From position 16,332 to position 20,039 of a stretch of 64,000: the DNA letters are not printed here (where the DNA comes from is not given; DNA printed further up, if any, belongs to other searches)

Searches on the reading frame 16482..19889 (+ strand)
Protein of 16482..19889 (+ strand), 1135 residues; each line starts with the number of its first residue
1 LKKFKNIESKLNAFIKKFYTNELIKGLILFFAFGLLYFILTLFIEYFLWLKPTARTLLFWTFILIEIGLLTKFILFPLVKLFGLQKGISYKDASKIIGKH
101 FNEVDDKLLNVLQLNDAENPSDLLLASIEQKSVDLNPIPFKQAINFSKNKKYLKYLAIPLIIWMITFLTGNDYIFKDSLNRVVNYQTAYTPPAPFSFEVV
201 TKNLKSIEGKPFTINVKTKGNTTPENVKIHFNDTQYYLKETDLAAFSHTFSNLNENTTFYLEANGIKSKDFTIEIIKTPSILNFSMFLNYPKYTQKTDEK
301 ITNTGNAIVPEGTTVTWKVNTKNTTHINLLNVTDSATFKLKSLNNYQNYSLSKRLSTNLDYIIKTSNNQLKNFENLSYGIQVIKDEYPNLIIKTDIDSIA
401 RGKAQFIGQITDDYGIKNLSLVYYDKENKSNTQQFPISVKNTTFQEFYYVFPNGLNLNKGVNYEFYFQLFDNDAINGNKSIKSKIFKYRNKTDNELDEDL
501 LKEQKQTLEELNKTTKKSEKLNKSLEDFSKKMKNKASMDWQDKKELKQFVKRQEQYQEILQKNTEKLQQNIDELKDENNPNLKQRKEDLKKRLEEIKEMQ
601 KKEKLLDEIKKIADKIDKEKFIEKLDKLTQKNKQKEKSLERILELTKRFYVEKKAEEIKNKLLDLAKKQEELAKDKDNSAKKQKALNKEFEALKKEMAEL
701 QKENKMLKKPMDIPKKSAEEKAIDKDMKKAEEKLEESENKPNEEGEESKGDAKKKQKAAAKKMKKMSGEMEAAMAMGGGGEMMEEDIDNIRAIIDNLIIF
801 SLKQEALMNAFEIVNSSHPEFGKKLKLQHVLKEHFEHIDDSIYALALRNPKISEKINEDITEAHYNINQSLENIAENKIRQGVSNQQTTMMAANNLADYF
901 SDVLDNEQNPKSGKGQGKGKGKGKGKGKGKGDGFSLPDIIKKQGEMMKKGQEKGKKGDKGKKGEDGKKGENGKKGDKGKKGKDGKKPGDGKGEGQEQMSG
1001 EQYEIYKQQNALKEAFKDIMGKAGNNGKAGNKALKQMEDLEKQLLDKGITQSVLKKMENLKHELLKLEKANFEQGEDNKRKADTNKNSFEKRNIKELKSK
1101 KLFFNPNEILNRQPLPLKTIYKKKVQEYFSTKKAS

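Call 7: search_protein_families(library=ncbifam, proteins=[window:16482-19889:+])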
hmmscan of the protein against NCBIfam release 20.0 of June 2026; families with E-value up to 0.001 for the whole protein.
window:16482-19889:+ (1135 aa): 2 families
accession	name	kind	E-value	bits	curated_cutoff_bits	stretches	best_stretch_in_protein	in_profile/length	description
NF038329.2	gly_rich_SclB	equivalog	1.3e-05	24.3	325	1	907-1031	115-329/442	LPXTG-anchored collagen-like adhesin Scl2/SclB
NF038330.1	adhesin_SclA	exception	0.00021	21.1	400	1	852-1033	45-219/405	LPXTG-anchored collagen-like adhesin Scl1/SclA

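Call 8: search_protein_families(library=pfam, proteins=[window:16482-19889:+])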
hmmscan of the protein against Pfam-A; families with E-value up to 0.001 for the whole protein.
window:16482-19889:+ (1135 aa): 1 family
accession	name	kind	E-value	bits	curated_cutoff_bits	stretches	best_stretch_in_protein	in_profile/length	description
PF13779.11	DUF4175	-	3.2e-10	39.1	27.3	1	266-430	179-328/825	Domain of unknown function (DUF4175)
